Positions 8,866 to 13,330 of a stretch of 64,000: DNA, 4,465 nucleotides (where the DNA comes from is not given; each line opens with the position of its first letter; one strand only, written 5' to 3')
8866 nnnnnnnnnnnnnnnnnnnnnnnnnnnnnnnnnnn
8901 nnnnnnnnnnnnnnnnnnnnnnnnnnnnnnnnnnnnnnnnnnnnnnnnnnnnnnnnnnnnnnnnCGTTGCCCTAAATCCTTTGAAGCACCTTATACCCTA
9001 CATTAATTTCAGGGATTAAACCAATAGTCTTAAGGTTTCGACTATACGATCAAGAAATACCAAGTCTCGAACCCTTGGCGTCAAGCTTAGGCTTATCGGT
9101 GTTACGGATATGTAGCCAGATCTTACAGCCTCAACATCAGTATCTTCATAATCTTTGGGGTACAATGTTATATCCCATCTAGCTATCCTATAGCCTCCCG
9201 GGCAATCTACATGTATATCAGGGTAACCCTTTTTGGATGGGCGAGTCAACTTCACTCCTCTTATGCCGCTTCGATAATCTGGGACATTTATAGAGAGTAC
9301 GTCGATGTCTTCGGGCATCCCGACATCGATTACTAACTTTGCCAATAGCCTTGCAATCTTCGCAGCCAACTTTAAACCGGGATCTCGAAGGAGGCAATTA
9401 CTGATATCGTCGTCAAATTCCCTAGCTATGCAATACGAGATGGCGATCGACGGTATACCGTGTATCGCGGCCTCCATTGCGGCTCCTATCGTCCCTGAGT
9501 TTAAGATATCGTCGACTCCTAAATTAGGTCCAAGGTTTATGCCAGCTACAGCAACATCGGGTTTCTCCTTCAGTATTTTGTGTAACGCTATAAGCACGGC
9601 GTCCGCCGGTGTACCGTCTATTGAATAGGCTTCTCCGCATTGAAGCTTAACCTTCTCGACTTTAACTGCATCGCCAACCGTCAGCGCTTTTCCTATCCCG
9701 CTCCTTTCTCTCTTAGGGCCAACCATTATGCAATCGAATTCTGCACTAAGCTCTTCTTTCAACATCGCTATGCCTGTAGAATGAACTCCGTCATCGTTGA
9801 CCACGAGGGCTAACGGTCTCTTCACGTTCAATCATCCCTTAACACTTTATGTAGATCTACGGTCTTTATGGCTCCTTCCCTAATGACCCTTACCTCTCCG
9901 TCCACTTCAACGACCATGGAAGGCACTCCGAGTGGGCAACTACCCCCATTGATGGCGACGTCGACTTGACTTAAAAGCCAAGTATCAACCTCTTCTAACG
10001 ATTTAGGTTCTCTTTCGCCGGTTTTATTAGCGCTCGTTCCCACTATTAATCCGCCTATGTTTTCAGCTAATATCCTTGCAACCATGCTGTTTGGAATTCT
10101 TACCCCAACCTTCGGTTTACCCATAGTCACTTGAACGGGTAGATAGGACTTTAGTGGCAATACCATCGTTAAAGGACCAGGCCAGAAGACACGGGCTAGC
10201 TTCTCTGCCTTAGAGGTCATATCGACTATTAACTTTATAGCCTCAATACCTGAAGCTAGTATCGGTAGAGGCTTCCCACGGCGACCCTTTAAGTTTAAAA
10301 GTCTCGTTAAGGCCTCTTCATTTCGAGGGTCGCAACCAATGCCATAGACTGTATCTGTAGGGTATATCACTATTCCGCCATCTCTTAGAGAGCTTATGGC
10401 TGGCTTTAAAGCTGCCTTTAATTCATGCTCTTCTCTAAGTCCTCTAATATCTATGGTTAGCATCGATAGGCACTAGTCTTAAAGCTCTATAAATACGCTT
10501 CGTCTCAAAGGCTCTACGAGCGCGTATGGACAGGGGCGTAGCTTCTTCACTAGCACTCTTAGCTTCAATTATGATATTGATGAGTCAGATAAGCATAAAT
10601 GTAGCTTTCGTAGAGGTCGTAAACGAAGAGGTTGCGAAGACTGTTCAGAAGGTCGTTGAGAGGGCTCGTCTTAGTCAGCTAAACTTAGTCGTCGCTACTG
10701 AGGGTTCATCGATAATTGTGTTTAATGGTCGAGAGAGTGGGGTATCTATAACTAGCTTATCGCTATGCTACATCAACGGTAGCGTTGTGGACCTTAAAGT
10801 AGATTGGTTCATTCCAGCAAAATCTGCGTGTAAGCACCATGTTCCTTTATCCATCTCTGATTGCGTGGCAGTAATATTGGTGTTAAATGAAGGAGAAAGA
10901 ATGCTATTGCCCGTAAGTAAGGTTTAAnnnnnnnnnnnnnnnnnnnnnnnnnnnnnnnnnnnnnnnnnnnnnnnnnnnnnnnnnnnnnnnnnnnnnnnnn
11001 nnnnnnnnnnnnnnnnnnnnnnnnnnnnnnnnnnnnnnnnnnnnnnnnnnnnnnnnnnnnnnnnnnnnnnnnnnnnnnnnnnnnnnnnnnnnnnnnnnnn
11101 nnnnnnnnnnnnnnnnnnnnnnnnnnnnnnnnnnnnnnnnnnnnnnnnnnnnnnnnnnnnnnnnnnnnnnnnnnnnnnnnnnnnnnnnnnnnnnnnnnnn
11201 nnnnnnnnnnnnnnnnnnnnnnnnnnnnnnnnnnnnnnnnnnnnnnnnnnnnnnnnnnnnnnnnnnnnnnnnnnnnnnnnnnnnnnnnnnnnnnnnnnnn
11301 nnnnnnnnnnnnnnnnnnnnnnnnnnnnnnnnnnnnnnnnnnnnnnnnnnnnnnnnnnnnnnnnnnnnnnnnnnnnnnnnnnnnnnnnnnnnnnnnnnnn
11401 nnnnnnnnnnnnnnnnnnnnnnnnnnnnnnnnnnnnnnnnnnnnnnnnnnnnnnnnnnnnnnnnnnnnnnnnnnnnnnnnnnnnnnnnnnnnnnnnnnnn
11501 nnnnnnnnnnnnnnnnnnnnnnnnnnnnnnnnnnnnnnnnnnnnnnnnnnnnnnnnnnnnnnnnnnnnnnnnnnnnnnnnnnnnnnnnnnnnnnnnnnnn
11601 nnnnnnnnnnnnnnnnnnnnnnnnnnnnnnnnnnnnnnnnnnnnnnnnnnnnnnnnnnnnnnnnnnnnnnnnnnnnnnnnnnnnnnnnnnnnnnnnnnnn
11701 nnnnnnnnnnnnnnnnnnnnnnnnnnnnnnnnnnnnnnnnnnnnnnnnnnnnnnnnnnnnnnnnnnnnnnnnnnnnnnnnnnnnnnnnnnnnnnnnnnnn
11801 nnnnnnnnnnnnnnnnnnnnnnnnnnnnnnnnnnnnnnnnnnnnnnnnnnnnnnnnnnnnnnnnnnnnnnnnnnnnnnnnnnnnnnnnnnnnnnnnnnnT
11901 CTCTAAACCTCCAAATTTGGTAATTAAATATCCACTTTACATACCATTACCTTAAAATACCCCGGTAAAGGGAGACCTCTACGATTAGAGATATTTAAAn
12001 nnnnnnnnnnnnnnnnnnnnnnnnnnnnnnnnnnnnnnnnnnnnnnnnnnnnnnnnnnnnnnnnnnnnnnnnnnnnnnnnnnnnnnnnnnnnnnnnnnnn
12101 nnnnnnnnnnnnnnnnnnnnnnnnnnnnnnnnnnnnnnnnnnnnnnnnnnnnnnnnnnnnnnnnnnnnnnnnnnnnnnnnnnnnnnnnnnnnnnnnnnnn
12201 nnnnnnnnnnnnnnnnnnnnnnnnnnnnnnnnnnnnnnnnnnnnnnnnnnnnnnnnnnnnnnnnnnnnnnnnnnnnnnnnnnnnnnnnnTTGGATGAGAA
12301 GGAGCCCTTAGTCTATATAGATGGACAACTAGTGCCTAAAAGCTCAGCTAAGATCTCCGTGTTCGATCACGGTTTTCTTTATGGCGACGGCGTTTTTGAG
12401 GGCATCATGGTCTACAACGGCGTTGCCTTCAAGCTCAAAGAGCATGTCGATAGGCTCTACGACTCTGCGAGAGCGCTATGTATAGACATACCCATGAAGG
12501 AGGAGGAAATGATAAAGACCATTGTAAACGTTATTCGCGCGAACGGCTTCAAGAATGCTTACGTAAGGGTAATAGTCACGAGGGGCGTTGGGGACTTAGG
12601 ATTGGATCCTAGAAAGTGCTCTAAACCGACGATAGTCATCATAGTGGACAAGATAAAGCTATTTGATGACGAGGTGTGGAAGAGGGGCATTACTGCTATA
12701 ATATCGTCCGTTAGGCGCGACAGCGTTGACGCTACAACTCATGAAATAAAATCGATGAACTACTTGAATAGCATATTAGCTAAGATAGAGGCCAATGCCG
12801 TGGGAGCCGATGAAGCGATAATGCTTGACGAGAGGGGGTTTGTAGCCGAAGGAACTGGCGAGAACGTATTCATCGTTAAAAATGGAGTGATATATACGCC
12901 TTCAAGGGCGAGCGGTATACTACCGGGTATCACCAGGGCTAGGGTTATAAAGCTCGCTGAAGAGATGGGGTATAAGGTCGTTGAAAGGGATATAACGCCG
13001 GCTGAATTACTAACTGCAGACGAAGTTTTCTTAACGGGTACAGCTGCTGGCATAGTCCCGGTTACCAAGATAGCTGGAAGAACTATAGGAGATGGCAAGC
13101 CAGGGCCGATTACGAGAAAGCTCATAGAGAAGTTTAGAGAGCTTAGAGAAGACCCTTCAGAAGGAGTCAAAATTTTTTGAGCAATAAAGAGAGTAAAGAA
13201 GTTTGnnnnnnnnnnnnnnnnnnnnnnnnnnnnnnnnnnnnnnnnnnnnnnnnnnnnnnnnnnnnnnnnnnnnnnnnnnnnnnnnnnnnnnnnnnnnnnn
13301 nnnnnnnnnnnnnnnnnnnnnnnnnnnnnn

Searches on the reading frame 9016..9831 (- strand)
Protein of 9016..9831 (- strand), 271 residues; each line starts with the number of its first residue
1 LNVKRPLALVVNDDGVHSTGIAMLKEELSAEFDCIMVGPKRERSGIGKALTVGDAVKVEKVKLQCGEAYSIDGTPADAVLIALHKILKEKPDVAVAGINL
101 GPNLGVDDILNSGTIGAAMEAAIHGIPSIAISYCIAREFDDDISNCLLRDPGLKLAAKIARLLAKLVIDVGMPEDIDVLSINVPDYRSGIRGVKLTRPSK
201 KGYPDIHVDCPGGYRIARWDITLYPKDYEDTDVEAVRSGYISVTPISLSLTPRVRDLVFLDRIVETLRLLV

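Call 23: search_protein_families(library=pfam, proteins=[window:9016-9831:-], max_evalue=0.001)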
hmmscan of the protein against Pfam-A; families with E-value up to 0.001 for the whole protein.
window:9016-9831:- (271 aa): 1 family
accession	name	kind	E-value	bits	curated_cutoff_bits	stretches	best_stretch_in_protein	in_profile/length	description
PF01975.23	SurE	-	1.4e-49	168.9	22.1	1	9-203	2-187/189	Survival protein SurE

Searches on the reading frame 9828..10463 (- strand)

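Call 23: search_protein_families(library=pfam, proteins=[window:9828-10463:-], max_evalue=0.001)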
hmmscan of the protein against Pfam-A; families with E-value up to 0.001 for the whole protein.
window:9828-10463:- (211 aa): 1 family
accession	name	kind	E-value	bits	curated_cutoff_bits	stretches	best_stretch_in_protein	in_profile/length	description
PF01300.24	Sua5_yciO_yrdC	-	2.5e-50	170.9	25.1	1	26-197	3-178/178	Telomere recombination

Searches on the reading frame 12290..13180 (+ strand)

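Call 23: search_protein_families(library=pfam, proteins=[window:12290-13180:+], max_evalue=0.001)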
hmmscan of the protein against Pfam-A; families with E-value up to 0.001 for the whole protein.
window:12290-13180:+ (296 aa): 1 family
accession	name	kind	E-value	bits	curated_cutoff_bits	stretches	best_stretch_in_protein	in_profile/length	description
PF01063.24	Aminotran_4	-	3.9e-68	230.1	28.5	1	34-261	1-223/223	Amino-transferase class IV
